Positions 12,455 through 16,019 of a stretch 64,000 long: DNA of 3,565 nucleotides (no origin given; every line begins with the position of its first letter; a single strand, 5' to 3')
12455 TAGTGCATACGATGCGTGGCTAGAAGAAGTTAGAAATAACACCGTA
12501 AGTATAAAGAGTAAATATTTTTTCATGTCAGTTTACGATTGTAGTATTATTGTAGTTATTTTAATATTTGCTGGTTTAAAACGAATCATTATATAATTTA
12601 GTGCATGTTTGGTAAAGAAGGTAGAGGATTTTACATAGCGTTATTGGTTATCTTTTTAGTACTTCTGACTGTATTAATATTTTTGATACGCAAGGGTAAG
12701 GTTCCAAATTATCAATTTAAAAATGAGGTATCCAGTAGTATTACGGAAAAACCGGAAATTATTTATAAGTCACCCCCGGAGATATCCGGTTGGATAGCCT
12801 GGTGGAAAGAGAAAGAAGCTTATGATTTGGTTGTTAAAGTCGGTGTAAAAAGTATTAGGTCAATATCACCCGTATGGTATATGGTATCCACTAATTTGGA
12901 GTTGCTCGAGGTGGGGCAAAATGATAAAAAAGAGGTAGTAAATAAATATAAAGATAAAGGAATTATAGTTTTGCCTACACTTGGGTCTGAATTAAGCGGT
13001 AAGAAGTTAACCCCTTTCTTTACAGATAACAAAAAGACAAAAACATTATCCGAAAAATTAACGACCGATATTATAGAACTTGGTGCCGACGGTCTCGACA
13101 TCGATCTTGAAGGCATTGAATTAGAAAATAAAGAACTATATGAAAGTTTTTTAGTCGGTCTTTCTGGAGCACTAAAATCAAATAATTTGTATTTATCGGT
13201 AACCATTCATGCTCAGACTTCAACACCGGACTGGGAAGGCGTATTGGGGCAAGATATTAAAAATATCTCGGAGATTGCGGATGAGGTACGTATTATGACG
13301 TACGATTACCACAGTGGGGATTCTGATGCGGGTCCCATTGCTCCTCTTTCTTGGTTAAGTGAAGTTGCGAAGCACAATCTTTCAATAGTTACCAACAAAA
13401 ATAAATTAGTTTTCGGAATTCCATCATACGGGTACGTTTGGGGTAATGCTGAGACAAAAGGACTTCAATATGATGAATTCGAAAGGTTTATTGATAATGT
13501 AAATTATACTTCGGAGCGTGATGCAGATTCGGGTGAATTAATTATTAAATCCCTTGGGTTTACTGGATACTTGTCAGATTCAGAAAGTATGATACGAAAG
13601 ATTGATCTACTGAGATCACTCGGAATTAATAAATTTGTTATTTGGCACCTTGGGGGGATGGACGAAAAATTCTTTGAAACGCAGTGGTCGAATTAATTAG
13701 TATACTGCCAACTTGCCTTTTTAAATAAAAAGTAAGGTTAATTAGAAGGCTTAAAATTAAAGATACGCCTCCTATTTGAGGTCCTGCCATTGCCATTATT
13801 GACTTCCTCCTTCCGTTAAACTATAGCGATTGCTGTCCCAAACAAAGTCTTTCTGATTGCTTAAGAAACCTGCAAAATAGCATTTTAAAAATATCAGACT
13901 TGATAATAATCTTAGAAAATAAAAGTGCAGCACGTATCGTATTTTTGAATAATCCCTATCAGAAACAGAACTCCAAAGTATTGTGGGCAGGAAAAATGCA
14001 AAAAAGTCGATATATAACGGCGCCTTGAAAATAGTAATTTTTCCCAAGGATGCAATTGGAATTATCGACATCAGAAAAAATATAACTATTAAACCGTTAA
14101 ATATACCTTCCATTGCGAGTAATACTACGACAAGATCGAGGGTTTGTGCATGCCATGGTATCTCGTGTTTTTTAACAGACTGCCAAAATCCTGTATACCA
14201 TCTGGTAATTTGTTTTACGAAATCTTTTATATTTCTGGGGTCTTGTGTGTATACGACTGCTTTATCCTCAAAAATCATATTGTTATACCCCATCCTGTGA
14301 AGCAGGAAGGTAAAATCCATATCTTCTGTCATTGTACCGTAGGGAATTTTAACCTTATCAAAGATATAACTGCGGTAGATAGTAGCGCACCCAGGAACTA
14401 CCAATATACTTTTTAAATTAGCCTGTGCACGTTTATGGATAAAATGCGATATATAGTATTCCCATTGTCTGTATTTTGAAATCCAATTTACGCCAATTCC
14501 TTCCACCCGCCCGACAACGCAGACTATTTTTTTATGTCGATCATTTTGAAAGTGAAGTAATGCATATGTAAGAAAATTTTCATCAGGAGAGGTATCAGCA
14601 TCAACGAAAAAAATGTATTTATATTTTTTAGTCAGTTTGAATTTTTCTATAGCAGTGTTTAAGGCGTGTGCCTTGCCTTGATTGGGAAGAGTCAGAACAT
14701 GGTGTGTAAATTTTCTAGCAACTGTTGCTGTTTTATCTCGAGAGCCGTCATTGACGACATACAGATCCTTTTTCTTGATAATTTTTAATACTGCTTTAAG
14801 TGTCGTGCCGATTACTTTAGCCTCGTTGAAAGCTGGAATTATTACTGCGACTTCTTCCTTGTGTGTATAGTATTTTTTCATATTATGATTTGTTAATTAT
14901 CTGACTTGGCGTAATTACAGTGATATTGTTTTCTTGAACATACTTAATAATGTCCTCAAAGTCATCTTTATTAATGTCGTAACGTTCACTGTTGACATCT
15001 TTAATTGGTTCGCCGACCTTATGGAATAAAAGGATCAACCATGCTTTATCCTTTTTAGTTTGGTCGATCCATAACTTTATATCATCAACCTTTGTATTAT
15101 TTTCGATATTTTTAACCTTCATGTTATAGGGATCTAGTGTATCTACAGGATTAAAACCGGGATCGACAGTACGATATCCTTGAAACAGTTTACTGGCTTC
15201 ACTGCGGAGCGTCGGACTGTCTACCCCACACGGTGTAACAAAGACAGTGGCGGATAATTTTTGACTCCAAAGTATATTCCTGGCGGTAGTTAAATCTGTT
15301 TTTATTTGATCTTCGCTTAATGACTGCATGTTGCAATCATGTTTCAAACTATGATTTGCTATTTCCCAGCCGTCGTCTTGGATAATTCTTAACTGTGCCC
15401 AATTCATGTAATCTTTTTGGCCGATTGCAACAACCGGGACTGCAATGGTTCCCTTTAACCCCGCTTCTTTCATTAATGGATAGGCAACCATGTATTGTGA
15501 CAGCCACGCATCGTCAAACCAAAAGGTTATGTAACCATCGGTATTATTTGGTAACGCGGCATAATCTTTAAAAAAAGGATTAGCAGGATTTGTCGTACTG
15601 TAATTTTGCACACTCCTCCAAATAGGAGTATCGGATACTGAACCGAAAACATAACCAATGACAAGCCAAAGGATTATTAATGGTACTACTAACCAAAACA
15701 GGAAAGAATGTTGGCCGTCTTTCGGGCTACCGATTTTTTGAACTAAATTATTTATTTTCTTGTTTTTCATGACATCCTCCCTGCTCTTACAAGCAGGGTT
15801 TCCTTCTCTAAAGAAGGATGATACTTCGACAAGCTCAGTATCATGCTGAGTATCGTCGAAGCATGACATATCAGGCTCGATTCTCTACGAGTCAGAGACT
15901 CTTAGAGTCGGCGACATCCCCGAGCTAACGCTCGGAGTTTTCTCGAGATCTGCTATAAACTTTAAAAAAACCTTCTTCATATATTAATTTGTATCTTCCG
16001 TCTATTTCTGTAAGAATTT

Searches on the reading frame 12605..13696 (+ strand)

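Call 45: search_protein_families(library=pfam, proteins=[window:12605-13696:+], max_evalue=0.00001)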
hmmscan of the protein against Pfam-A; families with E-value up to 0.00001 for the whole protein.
window:12605-13696:+ (363 aa): 1 family
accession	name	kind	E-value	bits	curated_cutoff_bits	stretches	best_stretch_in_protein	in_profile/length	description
PF00704.34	Glyco_hydro_18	-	4.9e-22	79.4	29.6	1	114-350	59-315/317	Glycosyl hydrolases family 18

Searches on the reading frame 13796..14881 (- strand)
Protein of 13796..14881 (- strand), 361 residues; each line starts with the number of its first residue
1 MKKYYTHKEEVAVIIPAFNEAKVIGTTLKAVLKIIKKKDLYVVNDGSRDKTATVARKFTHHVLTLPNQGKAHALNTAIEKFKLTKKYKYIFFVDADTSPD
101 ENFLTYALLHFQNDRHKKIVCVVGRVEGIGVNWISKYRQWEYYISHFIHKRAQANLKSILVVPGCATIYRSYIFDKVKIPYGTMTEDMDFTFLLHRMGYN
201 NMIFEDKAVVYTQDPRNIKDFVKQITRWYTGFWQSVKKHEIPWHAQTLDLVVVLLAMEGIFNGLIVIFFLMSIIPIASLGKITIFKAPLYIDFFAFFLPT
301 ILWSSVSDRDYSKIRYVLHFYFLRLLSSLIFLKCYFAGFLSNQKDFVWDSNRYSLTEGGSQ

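Call 45: search_protein_families(library=pfam, proteins=[window:13796-14881:-], max_evalue=0.00001)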
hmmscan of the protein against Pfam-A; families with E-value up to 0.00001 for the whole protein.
window:13796-14881:- (361 aa): 4 families
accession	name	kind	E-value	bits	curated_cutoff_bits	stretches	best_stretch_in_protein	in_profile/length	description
PF00535.33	Glycos_transf_2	-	6.1e-24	85.3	23.3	1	13-176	2-166/168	Glycosyl transferase family 2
PF13641.12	Glyco_tranf_2_3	-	7.4e-22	78.9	27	1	11-231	3-230/230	Glycosyltransferase like family 2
PF13632.12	Glyco_trans_2_3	-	2e-17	64.1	27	1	89-293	1-183/198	Glycosyl transferase family group 2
PF03142.21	Chitin_synth_2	-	1.1e-08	34.6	27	1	85-171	200-286/527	Chitin synthase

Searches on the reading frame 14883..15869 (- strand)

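Call 7: search_protein_families(library=pfam, proteins=[window:14883-15869:-])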
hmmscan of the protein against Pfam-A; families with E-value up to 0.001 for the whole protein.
window:14883-15869:- (328 aa): 2 families
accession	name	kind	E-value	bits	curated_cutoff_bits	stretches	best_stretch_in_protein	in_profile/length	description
PF01522.26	Polysacc_deac_1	-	9.7e-13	48.6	23.1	1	110-228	5-119/124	Polysaccharide deacetylase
PF10096.14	DUF2334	-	2.8e-05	24.2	26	1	156-247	55-154/203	Uncharacterized protein conserved in bacteria (DUF2334)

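Call 8: search_protein_families(library=ncbifam, proteins=[window:14883-15869:-])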
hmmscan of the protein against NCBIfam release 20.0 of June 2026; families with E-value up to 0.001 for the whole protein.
window:14883-15869:- (328 aa): 4 families
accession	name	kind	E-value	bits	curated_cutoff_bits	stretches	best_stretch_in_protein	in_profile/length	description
NF050820.1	PolSacchBiosHfsH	equivalog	3.9e-11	43.1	400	1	113-287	35-212/249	oligosaccharide deacetylase HfsH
TIGR02764.1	spore_ybaN_pdaB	equivalog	2.1e-08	34.2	237.4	1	110-276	4-168/191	polysaccharide deacetylase family sporulation protein PdaB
TIGR03938.2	deacetyl_PgaB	equivalog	7.6e-05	21.2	321.9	0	116-176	68-144/621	poly-beta-1,6-N-acetyl-D-glucosamine N-deacetylase PgaB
TIGR02873.1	spore_ylxY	hypoth_equivalog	0.00051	19.4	391.5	1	115-215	88-185/268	probable sporulation protein, polysaccharide deacetylase family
